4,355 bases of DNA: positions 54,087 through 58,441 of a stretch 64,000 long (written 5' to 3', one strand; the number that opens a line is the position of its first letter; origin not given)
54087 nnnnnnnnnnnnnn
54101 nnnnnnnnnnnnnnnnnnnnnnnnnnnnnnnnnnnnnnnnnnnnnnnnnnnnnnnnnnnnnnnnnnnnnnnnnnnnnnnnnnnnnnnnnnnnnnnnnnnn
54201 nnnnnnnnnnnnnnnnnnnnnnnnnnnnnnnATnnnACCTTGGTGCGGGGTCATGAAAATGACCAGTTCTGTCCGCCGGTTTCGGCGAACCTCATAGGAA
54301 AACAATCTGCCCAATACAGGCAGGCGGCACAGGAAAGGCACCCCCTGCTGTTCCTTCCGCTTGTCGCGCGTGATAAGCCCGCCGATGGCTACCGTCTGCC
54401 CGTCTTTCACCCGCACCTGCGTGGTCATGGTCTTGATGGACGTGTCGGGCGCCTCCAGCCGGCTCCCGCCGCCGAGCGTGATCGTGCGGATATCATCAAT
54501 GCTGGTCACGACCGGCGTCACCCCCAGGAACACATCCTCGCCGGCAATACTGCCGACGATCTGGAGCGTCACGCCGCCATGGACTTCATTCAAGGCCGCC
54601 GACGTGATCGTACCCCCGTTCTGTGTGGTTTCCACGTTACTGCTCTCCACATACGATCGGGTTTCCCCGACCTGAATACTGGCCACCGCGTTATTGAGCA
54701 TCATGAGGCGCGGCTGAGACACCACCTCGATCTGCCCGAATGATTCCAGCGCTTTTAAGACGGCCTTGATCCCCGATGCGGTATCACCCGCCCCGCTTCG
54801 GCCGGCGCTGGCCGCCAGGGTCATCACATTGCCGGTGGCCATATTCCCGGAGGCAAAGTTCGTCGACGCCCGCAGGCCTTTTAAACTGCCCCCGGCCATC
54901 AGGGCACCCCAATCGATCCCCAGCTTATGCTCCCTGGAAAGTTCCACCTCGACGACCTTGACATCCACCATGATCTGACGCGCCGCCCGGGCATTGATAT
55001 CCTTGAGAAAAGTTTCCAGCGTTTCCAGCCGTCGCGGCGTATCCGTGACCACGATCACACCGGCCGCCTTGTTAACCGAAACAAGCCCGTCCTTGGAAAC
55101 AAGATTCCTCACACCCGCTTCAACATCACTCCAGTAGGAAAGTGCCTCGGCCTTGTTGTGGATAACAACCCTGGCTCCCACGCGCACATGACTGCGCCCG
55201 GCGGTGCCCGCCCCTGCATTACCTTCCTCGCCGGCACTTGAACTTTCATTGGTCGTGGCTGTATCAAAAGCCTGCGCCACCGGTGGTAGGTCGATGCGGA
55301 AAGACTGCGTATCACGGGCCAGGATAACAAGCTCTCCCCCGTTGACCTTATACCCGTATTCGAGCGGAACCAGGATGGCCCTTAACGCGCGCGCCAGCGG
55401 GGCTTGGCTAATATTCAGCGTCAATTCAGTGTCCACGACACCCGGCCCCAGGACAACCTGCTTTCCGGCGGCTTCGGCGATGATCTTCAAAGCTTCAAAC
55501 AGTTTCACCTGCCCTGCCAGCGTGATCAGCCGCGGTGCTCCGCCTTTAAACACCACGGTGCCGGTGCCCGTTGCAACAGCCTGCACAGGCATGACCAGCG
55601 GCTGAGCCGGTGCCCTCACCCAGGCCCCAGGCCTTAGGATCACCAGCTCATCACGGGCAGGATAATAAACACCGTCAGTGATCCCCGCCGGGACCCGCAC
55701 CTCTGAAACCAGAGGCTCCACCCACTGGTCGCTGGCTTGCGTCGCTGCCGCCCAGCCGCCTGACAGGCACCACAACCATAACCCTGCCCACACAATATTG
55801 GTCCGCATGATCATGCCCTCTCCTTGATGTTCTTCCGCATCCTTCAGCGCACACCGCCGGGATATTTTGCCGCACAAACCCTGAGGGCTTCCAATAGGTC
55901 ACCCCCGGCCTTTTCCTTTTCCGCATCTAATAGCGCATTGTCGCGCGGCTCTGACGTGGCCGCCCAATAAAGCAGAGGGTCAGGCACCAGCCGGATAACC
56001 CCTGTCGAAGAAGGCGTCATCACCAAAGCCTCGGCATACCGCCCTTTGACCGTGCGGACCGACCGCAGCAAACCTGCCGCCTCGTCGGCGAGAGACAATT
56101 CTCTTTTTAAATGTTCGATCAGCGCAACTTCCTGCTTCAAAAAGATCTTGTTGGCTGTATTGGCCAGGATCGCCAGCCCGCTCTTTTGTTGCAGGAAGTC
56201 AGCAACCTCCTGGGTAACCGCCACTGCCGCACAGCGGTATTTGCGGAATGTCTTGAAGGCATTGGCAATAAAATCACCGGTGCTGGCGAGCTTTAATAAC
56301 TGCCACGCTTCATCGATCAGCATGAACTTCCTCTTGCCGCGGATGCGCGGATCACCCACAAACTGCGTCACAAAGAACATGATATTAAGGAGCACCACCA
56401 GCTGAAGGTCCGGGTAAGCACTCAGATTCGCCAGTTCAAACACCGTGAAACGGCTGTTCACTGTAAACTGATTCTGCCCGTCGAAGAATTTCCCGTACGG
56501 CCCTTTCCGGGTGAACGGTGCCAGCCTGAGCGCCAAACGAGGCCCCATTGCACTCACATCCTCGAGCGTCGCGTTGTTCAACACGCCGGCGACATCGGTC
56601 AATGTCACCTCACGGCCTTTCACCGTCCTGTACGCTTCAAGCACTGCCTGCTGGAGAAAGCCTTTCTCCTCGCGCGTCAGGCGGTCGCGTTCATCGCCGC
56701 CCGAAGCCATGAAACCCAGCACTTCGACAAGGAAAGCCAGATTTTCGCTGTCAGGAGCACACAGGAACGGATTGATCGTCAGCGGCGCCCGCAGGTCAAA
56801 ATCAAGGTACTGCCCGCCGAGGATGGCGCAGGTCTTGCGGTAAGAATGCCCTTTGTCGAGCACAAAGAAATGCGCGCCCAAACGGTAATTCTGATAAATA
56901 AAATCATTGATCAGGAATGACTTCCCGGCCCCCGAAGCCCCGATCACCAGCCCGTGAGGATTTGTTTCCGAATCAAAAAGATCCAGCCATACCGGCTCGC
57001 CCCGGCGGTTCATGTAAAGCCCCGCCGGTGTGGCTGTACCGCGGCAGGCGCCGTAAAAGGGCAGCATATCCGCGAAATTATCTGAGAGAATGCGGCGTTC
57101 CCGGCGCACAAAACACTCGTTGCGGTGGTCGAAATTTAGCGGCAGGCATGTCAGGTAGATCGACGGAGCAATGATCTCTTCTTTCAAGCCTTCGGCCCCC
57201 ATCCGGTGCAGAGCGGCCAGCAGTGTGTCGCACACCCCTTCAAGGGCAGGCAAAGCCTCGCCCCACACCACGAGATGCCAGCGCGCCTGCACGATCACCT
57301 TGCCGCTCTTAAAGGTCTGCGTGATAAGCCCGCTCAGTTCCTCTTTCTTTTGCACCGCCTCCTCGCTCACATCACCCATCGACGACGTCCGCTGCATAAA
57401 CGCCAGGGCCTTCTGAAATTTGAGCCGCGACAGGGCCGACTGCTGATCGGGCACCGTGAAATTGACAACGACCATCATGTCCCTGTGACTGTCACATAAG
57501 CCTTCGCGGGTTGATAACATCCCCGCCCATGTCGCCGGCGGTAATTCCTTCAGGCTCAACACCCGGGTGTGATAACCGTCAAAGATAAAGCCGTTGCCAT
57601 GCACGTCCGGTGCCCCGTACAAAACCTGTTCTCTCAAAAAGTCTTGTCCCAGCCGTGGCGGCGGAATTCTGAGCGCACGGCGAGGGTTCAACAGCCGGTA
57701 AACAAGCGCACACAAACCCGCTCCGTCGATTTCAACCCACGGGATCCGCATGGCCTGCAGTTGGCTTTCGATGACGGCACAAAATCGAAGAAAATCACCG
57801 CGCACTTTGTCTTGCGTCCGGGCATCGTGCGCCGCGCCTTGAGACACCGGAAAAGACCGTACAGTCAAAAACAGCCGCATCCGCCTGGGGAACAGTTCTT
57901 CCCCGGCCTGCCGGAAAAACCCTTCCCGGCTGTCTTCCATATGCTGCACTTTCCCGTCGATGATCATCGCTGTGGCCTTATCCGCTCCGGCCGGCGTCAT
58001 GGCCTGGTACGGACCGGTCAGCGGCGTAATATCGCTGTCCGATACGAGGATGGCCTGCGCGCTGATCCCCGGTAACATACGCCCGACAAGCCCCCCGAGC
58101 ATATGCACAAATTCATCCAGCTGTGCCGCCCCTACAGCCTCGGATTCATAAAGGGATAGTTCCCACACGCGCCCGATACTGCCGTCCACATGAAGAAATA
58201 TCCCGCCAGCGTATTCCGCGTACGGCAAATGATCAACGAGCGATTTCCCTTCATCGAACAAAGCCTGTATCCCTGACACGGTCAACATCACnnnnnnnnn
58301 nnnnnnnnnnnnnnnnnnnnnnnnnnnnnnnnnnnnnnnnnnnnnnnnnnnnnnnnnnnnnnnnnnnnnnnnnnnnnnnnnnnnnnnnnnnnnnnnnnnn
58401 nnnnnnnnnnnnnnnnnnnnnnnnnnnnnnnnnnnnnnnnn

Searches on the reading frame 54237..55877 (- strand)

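Call 11: search_protein_families(library=pfam, proteins=[window:54237-55877:-], max_evalue=0.001)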
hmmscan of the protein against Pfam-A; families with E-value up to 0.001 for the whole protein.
window:54237-55877:- (547 aa): 1 family
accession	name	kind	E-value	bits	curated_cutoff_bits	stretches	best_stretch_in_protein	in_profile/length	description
PF00263.26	Secretin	-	3.1e-38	131.4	27.5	1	376-545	1-166/169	Bacterial type II and III secretion system protein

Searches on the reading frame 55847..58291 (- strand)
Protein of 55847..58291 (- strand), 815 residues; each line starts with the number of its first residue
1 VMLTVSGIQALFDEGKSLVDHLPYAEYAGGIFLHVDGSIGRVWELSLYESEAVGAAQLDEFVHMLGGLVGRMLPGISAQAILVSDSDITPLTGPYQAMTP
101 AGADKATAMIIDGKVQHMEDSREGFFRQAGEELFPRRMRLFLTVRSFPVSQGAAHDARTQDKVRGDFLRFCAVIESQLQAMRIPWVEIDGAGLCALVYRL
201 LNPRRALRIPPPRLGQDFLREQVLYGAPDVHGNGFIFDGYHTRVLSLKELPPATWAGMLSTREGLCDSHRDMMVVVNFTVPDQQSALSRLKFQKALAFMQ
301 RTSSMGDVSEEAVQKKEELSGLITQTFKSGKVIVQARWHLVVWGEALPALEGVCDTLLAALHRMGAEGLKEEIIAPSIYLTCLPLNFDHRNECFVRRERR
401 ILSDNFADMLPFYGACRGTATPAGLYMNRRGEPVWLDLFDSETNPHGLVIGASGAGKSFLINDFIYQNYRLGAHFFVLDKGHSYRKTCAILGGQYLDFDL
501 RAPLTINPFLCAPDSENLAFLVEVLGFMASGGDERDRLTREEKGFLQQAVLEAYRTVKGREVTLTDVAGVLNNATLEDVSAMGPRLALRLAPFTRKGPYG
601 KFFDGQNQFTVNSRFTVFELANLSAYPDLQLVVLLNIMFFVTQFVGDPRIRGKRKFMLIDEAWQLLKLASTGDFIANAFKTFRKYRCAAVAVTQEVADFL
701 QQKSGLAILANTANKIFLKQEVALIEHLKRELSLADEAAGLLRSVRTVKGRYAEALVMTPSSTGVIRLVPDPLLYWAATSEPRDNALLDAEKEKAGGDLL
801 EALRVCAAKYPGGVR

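Call 11: search_protein_families(library=pfam, proteins=[window:55847-58291:-], max_evalue=0.001)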
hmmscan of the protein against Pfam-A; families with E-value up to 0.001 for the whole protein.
window:55847-58291:- (815 aa): 4 families
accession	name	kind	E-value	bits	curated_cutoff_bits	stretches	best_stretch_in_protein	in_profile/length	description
PF19044.6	P-loop_TraG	-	4.9e-42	144.5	25.8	1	430-807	9-410/413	TraG P-loop domain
PF11130.14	TraC_F_IV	-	1.1e-19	71.1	28.1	1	18-387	1-375/375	TraC protein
PF12846.13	AAA_10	-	1e-07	31.8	27.5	1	442-705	19-292/362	AAA-like domain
PF01580.24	FtsK_SpoIIIE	-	0.00093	19.1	24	0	430-465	27-60/221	FtsK/SpoIIIE family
